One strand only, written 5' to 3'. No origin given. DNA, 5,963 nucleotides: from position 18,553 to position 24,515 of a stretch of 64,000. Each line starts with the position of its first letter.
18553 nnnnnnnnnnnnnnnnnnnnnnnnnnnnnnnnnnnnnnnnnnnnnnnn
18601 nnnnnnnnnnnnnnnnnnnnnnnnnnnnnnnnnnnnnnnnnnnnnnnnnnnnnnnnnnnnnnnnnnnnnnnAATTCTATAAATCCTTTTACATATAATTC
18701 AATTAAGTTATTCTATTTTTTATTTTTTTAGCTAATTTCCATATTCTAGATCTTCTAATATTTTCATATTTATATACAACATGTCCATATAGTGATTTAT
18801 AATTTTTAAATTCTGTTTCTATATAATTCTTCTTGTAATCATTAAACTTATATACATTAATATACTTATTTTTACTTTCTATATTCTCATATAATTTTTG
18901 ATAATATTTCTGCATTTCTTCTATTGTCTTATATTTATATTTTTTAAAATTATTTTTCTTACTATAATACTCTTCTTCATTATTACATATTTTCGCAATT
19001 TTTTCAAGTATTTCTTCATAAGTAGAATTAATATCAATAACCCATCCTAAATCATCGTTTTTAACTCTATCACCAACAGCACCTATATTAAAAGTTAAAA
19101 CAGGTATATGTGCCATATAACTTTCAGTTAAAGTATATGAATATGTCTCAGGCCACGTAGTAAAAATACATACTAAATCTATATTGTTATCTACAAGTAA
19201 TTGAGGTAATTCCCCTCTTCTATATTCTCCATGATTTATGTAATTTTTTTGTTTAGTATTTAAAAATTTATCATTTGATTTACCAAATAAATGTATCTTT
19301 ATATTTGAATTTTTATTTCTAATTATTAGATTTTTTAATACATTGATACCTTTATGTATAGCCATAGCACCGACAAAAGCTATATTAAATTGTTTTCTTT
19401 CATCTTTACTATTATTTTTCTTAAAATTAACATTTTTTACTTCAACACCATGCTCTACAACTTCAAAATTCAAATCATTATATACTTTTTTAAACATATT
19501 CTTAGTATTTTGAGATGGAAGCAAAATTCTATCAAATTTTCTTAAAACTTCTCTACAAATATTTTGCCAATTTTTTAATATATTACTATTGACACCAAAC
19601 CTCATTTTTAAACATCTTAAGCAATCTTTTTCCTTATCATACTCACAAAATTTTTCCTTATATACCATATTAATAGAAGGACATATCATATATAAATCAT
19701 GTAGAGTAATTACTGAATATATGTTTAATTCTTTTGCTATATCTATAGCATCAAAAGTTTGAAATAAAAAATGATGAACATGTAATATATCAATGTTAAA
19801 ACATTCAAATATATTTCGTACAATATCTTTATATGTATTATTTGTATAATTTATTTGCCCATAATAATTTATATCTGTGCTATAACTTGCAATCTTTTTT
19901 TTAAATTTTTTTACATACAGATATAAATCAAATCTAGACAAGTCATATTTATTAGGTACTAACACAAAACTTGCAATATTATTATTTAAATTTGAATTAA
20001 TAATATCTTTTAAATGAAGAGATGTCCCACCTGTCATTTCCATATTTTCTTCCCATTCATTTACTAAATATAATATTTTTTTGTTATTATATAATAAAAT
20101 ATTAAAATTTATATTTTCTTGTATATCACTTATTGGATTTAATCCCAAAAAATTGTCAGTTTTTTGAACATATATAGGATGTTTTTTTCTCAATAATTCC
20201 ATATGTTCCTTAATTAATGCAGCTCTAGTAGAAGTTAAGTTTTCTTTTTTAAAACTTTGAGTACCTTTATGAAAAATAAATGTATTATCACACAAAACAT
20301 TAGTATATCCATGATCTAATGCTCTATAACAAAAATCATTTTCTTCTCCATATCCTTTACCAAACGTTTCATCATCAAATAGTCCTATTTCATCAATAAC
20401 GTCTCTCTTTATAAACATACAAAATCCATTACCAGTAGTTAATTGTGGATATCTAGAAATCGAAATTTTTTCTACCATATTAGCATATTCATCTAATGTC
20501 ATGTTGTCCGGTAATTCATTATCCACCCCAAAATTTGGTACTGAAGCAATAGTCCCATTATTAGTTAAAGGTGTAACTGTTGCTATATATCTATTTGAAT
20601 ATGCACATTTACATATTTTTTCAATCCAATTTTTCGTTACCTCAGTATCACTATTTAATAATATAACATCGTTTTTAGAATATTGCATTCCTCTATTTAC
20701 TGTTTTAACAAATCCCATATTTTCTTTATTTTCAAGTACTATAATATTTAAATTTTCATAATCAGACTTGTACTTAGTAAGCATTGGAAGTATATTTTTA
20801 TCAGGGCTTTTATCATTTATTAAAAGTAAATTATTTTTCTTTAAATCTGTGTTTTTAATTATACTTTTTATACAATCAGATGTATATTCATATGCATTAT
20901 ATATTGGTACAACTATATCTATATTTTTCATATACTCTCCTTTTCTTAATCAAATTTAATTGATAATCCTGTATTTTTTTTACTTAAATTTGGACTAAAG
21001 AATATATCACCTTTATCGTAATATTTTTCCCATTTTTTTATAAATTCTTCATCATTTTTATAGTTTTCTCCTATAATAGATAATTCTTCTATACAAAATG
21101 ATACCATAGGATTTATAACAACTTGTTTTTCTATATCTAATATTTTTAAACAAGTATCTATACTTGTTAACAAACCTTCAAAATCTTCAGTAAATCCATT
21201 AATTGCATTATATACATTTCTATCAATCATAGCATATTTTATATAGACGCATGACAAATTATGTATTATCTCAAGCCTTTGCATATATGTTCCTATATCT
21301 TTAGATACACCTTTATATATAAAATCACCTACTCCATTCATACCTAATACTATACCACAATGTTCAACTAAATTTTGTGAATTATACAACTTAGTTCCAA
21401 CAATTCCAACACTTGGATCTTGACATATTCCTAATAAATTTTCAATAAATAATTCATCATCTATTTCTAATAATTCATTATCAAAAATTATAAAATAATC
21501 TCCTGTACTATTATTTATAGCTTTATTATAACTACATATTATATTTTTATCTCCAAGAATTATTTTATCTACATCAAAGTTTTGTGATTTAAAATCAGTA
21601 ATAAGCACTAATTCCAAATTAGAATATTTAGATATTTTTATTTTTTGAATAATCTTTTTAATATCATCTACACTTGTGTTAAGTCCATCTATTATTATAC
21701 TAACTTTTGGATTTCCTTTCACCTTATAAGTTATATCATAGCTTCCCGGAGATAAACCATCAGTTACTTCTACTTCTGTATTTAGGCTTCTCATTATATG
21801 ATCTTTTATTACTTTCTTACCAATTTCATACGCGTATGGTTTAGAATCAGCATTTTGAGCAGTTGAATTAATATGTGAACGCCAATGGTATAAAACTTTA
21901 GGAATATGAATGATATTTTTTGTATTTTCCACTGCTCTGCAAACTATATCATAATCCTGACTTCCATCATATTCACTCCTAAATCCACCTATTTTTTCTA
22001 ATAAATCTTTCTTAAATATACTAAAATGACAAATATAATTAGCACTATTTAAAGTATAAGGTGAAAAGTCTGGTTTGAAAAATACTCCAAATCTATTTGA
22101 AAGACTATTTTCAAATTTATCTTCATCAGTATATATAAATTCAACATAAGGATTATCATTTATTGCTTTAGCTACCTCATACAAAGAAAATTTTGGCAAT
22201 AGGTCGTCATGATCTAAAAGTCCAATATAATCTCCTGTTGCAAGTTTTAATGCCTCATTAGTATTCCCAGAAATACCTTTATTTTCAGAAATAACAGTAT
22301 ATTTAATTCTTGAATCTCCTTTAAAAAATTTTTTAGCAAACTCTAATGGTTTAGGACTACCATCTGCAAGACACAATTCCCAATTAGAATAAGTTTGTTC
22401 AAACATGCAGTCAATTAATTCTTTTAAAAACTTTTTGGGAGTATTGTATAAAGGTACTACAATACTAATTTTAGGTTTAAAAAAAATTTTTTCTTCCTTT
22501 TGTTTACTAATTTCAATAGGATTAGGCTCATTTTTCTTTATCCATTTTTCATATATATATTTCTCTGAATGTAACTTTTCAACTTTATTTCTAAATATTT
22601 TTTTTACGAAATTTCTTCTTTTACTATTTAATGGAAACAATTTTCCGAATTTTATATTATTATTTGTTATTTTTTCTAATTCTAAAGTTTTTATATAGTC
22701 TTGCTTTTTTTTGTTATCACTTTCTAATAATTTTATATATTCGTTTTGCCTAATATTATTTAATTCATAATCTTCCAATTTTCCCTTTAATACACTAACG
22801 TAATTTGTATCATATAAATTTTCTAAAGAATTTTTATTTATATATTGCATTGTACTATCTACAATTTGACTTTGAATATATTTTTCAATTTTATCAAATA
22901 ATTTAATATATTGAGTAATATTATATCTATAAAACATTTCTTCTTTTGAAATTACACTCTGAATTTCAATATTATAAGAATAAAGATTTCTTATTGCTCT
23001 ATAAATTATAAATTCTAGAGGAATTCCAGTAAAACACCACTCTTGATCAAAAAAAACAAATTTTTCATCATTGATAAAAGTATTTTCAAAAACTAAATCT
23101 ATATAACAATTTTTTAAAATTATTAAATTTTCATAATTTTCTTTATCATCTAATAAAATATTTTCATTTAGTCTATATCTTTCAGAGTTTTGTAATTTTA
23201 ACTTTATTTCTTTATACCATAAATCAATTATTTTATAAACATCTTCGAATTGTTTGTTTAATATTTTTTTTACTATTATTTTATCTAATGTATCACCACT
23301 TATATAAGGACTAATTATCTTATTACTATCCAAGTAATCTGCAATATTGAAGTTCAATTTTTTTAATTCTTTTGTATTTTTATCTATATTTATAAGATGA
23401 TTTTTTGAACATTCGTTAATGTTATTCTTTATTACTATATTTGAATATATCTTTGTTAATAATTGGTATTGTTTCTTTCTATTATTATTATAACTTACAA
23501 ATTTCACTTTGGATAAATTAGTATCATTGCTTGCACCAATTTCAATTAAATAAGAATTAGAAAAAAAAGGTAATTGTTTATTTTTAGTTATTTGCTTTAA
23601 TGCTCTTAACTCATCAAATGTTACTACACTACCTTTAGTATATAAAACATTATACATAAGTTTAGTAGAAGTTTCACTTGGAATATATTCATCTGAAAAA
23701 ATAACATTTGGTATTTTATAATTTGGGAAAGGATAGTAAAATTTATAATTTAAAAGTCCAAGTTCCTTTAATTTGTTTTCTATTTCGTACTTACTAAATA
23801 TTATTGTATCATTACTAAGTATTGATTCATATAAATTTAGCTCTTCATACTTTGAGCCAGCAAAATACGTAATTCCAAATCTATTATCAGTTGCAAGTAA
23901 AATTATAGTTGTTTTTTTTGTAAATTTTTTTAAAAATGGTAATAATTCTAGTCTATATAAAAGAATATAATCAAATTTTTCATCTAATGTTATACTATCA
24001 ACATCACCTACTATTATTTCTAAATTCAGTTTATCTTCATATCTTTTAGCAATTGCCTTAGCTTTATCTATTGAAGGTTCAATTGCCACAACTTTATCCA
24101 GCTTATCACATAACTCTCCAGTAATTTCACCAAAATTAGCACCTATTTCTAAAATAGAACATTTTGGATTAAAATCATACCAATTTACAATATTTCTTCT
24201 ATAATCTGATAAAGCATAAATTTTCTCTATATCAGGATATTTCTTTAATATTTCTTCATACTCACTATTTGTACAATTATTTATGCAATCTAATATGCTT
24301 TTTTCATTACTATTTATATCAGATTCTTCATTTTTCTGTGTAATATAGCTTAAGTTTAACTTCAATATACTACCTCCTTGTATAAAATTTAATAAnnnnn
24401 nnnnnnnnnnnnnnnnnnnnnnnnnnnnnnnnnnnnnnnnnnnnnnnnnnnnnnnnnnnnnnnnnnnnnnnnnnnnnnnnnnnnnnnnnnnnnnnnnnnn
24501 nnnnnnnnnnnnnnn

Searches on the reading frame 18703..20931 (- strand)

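Call 7: search_protein_families(library=pfam, proteins=[window:18703-20931:-], max_evalue=0.0001)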
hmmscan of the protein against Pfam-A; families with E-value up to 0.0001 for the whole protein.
window:18703-20931:- (742 aa): 5 families
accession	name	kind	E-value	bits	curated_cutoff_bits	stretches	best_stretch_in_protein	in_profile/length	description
PF00535.33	Glycos_transf_2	-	7.4e-17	62.2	23.3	1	6-182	2-167/168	Glycosyl transferase family 2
PF00534.26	Glycos_transf_1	-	6.5e-13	49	26.4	1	506-668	7-171/172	Glycosyl transferases group 1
PF13439.12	Glyco_transf_4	-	2.4e-09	37.9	28.5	1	371-498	64-168/170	Glycosyltransferase Family 4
PF13641.12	Glyco_tranf_2_3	-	3.5e-08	34.2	27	1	4-228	3-218/230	Glycosyltransferase like family 2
PF13692.12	Glyco_trans_1_4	-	2.6e-06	28.2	27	1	516-651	3-142/142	Glycosyl transferases group 1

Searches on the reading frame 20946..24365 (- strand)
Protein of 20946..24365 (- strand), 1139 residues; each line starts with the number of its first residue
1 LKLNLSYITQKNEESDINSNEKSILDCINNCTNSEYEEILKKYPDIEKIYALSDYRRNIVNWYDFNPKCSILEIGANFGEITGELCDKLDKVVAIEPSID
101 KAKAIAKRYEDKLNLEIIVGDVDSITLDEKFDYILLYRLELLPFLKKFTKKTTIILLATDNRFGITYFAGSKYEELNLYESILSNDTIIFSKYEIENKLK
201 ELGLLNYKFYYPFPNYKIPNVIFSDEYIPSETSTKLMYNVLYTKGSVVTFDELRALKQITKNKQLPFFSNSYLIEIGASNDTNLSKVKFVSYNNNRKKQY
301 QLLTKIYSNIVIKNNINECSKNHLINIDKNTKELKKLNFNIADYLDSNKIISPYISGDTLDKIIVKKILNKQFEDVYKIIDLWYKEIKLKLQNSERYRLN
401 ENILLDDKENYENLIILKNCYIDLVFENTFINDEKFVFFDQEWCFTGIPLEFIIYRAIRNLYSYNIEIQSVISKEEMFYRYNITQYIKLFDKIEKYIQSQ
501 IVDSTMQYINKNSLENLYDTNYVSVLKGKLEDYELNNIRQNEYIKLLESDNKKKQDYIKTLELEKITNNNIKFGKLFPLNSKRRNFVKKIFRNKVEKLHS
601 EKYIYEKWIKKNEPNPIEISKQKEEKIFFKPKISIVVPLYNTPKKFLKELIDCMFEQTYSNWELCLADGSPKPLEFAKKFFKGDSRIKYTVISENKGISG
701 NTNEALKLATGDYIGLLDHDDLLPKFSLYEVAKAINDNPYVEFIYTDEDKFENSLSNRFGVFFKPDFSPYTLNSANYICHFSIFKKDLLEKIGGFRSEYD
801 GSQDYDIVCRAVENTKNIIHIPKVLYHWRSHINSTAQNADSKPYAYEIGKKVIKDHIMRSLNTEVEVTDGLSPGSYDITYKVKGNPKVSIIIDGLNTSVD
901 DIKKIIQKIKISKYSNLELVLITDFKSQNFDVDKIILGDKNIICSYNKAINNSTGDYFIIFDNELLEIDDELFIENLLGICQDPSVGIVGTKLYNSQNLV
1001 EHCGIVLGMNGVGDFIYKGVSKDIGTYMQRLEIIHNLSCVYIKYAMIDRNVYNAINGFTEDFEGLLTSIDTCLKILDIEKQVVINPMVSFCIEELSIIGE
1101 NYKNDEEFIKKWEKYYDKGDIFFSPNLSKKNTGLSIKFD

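Call 7: search_protein_families(library=pfam, proteins=[window:20946-24365:-], max_evalue=0.0001)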
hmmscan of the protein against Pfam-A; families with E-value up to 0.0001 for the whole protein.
window:20946-24365:- (1139 aa): 1 family
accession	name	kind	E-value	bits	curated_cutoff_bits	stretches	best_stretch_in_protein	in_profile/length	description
PF00535.33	Glycos_transf_2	-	6.9e-29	101.4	23.3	1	634-793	1-168/168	Glycosyl transferase family 2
